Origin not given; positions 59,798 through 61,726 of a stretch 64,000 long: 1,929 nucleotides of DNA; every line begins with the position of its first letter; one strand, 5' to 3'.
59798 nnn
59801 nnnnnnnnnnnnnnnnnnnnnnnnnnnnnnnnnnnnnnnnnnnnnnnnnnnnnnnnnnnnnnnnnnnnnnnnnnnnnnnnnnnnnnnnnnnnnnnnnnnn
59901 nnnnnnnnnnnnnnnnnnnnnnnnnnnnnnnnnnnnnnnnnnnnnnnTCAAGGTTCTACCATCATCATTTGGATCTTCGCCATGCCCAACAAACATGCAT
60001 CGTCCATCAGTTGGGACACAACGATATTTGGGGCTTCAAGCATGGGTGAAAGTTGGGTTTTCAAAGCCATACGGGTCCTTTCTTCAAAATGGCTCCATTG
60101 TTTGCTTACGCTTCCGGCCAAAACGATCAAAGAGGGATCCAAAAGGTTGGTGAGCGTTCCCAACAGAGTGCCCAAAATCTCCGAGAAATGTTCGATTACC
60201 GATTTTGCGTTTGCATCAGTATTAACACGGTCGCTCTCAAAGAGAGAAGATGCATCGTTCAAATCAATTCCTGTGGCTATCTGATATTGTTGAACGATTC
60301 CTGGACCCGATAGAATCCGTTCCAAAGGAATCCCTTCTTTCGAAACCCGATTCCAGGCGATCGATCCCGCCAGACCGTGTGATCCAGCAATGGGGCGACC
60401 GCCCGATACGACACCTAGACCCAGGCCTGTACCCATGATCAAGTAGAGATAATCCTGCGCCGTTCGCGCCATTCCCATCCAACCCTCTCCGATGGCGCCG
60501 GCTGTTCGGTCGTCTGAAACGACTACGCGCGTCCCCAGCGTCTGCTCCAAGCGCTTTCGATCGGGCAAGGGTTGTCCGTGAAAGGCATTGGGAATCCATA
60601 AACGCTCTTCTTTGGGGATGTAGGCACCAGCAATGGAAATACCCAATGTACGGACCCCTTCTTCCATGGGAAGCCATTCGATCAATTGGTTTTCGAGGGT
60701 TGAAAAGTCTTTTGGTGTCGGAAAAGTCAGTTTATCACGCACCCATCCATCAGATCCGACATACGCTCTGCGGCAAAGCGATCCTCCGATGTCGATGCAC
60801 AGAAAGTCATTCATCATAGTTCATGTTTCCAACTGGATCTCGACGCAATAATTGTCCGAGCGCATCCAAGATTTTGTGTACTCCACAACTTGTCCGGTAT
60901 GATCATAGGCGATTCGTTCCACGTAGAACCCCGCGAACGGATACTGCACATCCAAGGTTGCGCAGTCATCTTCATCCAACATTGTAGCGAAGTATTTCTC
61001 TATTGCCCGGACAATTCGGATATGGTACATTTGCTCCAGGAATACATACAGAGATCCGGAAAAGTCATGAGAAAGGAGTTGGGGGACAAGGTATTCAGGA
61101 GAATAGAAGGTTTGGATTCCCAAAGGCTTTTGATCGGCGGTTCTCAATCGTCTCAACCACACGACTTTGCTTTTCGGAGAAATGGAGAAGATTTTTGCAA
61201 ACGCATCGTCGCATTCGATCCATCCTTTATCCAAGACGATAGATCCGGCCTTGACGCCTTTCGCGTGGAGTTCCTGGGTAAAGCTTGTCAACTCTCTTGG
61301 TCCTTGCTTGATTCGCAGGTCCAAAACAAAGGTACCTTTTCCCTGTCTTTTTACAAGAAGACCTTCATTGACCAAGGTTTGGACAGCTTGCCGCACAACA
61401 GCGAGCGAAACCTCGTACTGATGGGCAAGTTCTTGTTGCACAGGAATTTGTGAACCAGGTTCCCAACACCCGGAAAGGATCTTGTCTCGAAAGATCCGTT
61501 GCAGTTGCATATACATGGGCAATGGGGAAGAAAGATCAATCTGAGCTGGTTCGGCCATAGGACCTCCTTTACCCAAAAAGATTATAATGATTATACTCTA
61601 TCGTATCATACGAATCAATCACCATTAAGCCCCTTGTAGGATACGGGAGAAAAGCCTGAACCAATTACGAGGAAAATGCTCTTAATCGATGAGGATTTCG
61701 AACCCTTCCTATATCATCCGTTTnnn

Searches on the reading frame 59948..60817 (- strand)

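Call 37: search_protein_families(library=pfam, proteins=[window:59948-60817:-], max_evalue=0.001)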
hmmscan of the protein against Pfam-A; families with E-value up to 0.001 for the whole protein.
window:59948-60817:- (289 aa): 2 families
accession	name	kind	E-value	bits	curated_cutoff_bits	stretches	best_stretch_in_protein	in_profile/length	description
PF00480.26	ROK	-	1.4e-33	117.2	22.9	1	6-282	2-290/294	ROK family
PF02685.22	Glucokinase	-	3.3e-05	23.5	22.1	1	161-280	180-308/314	Glucokinase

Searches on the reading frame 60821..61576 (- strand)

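Call 37: search_protein_families(library=pfam, proteins=[window:60821-61576:-], max_evalue=0.001)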
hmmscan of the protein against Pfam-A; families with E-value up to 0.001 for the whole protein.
window:60821-61576:- (251 aa): 2 families
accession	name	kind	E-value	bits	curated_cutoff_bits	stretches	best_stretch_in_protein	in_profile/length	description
PF07702.18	UTRA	-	5.3e-30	104.5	23.8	1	106-243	2-140/141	UTRA domain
PF00392.27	GntR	-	7.3e-17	61.2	27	1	24-84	4-64/64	Bacterial regulatory proteins, gntR family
